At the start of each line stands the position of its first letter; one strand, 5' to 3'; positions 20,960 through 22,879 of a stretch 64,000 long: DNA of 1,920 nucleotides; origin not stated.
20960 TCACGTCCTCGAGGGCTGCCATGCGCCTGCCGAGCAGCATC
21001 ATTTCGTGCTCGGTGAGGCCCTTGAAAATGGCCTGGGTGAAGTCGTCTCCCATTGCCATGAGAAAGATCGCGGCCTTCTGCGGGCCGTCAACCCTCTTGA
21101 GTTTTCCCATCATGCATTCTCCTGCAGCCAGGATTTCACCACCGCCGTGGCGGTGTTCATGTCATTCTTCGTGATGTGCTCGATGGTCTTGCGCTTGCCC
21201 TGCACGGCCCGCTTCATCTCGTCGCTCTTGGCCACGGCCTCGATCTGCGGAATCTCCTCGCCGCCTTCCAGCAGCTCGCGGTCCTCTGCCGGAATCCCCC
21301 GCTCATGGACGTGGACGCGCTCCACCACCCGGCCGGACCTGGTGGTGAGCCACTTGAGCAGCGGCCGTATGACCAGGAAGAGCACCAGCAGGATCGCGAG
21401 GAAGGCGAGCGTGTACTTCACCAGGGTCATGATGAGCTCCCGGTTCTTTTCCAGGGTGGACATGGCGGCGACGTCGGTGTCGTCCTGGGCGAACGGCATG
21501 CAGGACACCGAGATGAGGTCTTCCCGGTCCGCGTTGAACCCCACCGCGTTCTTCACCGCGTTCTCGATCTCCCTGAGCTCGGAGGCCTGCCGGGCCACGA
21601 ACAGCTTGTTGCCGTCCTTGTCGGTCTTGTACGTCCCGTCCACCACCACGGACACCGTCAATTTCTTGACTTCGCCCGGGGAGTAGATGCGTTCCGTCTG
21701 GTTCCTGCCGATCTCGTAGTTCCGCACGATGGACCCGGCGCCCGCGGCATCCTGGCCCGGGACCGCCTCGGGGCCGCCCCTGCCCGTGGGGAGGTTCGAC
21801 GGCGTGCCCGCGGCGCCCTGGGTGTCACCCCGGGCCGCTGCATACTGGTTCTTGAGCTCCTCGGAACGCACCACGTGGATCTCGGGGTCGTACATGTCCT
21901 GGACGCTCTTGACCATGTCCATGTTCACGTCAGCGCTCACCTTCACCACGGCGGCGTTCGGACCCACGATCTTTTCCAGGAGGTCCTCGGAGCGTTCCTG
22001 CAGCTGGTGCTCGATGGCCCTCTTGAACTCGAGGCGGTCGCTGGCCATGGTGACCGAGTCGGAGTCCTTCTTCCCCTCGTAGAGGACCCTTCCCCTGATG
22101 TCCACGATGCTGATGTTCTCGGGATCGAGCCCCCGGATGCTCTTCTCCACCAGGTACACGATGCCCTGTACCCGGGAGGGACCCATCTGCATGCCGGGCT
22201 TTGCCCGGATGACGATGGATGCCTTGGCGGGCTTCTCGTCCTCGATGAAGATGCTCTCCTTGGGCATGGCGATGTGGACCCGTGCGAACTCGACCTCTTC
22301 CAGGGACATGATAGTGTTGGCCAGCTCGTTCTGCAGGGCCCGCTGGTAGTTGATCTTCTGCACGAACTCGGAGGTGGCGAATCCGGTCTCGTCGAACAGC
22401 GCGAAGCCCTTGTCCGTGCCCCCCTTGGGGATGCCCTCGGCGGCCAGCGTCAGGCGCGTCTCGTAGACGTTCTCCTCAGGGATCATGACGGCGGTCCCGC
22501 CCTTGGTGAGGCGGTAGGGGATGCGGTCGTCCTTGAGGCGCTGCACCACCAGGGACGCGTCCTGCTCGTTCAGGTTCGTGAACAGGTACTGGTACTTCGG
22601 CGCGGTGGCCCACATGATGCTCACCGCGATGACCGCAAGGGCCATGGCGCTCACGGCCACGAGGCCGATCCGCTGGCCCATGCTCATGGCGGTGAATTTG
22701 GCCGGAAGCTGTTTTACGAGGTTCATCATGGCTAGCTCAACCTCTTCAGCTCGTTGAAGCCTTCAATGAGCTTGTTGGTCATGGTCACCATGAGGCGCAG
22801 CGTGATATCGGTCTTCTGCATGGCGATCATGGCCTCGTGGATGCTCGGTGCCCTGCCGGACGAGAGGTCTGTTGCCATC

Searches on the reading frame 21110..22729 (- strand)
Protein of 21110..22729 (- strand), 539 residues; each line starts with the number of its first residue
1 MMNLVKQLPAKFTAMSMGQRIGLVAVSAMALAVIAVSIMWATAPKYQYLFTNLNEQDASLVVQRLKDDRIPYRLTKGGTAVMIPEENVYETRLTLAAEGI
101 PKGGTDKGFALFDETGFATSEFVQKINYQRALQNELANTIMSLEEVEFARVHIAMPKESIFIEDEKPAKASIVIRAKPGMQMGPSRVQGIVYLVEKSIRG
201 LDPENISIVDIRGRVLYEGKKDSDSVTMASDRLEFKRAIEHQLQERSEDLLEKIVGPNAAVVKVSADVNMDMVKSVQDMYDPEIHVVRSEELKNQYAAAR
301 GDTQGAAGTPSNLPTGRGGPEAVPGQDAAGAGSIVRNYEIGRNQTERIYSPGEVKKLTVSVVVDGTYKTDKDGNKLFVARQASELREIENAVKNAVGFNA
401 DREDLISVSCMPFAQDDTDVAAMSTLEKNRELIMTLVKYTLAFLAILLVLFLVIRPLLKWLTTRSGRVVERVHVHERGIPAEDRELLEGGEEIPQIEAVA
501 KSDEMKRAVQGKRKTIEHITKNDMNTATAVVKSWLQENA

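Call 53: search_protein_families(library=pfam, proteins=[window:21110-22729:-], max_evalue=0.001)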
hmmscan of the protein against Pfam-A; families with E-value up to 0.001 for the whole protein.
window:21110-22729:- (539 aa): 2 families
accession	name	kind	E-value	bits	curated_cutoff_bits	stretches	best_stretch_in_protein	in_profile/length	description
PF01514.23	YscJ_FliF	-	3.2e-64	216.5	24.4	1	42-217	2-178/179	Secretory protein of YscJ/FliF family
PF08345.17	YscJ_FliF_C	-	1.5e-34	120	23.8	1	251-413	1-147/147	Flagellar M-ring protein C-terminal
